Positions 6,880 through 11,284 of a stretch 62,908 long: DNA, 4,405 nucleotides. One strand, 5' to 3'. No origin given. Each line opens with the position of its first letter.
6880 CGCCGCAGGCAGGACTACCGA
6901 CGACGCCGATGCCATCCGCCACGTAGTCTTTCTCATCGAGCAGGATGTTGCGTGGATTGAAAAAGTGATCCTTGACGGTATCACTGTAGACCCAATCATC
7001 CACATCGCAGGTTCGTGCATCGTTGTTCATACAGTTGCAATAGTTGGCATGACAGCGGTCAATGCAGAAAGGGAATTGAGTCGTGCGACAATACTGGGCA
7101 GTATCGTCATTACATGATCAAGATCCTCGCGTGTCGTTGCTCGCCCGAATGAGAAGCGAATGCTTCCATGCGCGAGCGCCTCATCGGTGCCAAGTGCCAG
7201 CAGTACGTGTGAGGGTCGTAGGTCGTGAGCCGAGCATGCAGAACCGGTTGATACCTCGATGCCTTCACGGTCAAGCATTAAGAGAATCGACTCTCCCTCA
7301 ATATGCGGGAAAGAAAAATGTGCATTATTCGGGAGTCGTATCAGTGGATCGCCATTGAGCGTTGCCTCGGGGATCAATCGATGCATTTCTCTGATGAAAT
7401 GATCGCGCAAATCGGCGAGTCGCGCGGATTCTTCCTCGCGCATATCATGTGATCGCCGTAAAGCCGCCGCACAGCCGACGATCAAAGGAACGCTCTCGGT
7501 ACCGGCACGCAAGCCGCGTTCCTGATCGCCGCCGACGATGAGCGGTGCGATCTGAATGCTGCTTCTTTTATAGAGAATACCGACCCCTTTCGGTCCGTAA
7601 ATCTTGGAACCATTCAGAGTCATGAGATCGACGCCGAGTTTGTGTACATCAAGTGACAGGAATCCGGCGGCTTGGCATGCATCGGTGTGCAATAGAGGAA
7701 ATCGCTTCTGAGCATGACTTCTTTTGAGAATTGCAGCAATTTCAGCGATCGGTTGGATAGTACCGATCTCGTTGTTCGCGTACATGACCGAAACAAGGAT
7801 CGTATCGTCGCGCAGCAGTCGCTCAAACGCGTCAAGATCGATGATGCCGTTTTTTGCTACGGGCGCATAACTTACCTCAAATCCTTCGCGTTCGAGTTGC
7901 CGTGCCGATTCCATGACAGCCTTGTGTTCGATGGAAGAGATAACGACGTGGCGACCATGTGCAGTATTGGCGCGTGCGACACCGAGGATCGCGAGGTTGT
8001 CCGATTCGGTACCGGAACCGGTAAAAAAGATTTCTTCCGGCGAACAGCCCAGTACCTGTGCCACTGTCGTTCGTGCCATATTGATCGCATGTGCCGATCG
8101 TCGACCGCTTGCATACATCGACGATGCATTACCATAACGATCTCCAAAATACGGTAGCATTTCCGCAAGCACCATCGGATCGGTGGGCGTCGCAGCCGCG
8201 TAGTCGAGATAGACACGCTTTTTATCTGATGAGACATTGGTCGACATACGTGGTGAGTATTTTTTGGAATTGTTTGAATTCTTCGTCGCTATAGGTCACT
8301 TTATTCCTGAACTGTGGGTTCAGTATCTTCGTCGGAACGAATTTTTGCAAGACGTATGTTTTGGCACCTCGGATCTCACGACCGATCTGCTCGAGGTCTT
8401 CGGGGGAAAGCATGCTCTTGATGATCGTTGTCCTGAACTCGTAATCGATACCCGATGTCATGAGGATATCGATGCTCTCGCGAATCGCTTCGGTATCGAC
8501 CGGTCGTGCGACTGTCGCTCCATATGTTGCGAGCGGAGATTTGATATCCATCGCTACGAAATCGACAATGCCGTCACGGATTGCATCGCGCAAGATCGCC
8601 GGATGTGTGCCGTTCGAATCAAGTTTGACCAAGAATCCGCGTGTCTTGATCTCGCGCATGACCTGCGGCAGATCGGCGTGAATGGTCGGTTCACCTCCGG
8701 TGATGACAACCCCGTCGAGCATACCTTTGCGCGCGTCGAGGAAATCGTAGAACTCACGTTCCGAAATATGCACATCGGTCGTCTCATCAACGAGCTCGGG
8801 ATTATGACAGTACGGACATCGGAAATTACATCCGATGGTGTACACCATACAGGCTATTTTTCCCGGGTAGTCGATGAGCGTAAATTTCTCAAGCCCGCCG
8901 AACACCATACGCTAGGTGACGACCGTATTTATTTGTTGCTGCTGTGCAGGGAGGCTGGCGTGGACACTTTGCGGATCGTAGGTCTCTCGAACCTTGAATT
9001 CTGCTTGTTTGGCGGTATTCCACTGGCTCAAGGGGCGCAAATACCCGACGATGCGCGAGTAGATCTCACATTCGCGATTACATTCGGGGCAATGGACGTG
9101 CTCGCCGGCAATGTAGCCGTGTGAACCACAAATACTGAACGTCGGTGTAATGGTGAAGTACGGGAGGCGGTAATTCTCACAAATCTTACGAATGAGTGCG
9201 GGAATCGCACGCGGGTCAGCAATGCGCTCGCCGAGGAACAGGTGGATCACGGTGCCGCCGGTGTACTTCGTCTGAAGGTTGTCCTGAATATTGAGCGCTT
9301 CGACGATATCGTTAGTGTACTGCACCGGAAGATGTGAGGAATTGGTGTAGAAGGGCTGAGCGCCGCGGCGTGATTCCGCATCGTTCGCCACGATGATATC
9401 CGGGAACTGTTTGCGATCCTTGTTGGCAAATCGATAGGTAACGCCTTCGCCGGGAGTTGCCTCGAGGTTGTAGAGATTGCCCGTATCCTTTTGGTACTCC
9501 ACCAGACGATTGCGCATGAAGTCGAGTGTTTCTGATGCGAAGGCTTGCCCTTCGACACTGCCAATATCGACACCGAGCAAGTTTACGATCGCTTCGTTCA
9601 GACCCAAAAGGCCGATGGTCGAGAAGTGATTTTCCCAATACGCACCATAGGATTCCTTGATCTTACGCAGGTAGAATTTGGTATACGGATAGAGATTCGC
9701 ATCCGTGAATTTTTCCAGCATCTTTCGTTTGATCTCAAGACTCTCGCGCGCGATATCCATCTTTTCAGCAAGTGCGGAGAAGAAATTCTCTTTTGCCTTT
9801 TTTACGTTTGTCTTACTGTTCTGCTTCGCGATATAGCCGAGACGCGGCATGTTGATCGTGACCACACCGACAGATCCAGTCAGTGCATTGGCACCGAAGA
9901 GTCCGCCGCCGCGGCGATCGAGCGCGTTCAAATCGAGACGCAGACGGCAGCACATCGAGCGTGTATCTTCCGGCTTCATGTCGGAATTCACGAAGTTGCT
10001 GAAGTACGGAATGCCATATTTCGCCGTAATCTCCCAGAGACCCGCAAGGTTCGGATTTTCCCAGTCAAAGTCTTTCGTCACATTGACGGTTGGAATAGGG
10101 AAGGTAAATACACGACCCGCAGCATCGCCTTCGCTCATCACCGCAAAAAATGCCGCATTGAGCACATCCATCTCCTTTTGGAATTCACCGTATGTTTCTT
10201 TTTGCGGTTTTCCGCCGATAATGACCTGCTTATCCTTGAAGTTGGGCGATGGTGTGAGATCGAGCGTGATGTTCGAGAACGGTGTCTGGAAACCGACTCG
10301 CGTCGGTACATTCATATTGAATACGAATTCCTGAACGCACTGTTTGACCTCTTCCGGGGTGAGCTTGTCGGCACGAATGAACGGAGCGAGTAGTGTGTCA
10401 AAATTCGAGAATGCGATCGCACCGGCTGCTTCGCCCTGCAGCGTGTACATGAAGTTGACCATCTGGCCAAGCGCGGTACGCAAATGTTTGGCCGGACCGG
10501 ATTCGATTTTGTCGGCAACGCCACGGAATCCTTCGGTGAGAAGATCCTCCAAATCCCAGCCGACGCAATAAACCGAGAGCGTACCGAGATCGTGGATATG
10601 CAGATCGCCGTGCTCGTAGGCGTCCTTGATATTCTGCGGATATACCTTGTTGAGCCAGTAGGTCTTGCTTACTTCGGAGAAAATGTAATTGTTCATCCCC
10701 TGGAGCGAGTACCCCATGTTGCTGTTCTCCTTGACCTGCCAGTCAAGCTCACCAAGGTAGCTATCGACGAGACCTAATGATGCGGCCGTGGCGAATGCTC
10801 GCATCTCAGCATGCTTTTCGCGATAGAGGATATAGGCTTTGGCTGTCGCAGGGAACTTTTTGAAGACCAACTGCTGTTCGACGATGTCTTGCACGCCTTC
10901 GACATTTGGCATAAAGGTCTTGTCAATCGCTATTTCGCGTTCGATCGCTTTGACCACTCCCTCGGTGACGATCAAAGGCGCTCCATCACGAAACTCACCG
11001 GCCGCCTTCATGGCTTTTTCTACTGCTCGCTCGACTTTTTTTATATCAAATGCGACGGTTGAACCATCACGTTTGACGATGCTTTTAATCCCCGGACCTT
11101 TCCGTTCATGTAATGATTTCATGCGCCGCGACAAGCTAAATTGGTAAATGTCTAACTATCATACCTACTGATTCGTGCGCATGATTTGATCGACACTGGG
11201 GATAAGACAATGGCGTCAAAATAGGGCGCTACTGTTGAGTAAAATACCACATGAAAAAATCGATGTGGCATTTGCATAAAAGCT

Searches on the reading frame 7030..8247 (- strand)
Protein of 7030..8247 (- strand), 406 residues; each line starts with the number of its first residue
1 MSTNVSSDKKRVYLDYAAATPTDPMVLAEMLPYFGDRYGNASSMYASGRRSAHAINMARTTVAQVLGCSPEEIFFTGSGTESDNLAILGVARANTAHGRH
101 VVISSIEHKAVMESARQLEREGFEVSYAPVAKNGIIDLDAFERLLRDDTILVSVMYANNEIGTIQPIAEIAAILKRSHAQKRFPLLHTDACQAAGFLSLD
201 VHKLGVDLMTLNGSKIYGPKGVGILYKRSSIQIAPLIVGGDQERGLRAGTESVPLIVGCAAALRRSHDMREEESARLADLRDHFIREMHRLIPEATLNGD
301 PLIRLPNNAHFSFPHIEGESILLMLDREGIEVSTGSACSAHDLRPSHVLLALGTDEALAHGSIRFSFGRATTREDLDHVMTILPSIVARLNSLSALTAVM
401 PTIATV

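Call 44: search_protein_families(library=ncbifam, proteins=[window:7030-8247:-], max_evalue=1e-10)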
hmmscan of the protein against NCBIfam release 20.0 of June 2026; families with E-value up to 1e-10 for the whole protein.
window:7030-8247:- (406 aa): 15 families
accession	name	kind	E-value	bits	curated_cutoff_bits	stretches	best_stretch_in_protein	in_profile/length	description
TIGR03402.1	FeS_nifS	equivalog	5.4e-139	463.2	530.75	1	12-395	1-378/379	cysteine desulfurase NifS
NF010611.0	PRK14012.1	equivalog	2.8e-116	388.8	548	1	9-398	4-390/406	IscS subfamily cysteine desulfurase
TIGR02006.1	IscS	equivalog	2.5e-114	382.4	643.2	1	10-398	3-386/402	IscS subfamily cysteine desulfurase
TIGR03235.1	DNA_S_dndA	equivalog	7.9e-105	351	480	1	13-366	1-352/353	cysteine desulfurase DndA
TIGR03403.1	nifS_epsilon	equivalog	2e-87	293.5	587.7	1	12-395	1-381/382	NifS family cysteine desulfurase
NF002806.0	PRK02948.1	subfamily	7e-87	291.9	304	1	12-388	2-373/381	IscS subfamily cysteine desulfurase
TIGR01979.1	sufS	subfamily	5.2e-44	150.7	475.1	1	7-382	15-394/403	SufS family cysteine desulfurase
TIGR01977.1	am_tr_V_EF2568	hypoth_equivalog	8.6e-40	136.9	377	1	12-384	1-374/376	cysteine desulfurase family protein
NF041166.1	f2_encap_cargo1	exception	2.5e-32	112.8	800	1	8-231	243-464/623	family 2A encapsulin nanocompartment cargo protein cysteine desulfurase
NF040779.1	Sec_lyase_SclA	exception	2.9e-30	105.4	525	1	12-241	1-227/378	selenocysteine lyase SclA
NF006791.0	PRK09295.1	equivalog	3e-27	95.7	661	1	9-234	22-247/406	cysteine desulfurase SufS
TIGR01976.1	am_tr_V_VC1184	hypoth_equivalog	3.2e-26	92.6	352.35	1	9-270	17-279/401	cysteine desulfurase-like protein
NF008126.0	PRK10874.1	equivalog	1.8e-21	76.7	607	1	9-264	18-287/401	cysteine desulfurase CsdA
TIGR03392.1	FeS_syn_CsdA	equivalog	7.9e-21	74.7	493.6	1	9-264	15-284/398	cysteine desulfurase CsdA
TIGR04343.1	egtE_PLP_lyase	equivalog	1.9e-14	53.3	400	1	45-231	46-219/370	ergothioneine biosynthesis PLP-dependent enzyme EgtE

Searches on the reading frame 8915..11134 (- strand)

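Call 44: search_protein_families(library=ncbifam, proteins=[window:8915-11134:-], max_evalue=1e-10)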
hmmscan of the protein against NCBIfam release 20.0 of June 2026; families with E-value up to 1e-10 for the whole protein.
window:8915-11134:- (740 aa): 12 families
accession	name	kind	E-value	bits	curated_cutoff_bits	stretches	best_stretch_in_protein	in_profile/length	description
NF006126.0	PRK08270.1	equivalog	0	1029.5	548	1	17-720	3-682/684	ribonucleoside triphosphate reductase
TIGR02487.1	NrdD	equivalog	4.4e-171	570.3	326.35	1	135-717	1-579/581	anaerobic ribonucleoside-triphosphate reductase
NF006358.0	PRK08579.1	equivalog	1.5e-118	396.7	585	2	121-405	11-293/624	anaerobic ribonucleoside triphosphate reductase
NF005497.0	PRK07111.1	equivalog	2.9e-72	244.1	764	2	17-255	3-235/746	anaerobic ribonucleoside triphosphate reductase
NF006127.0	PRK08271.1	equivalog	4.5e-63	213.7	545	1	166-719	100-627/631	anaerobic ribonucleoside-triphosphate reductase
NF006732.0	PRK09263.1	equivalog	1.6e-56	192.1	657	2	18-257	4-240/712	anaerobic ribonucleoside-triphosphate reductase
TIGR02827.1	RNR_anaer_Bdell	equivalog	1.7e-45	155.6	568.3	1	171-716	78-594/596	anaerobic ribonucleoside-triphosphate reductase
NF011292.0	PRK14704.1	equivalog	9.7e-31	107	736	1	420-716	322-614/618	anaerobic ribonucleoside triphosphate reductase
NF005010.0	PRK06406.1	subfamily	3.4e-14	52.1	1125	1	16-113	4-100/771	vitamin B12-dependent ribonucleotide reductase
NF009028.0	PRK12364.1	equivalog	5e-13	47.9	1377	1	18-147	2-131/842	ribonucleoside-diphosphate reductase subunit alpha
NF009029.0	PRK12365.1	equivalog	1.4e-12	46.5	1350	1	10-140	111-244/1046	ribonucleoside-diphosphate reductase subunit alpha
NF006207.0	PRK08332.1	equivalog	2e-12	45.2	2400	1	17-113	4-97/1684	vitamin B12-dependent ribonucleotide reductase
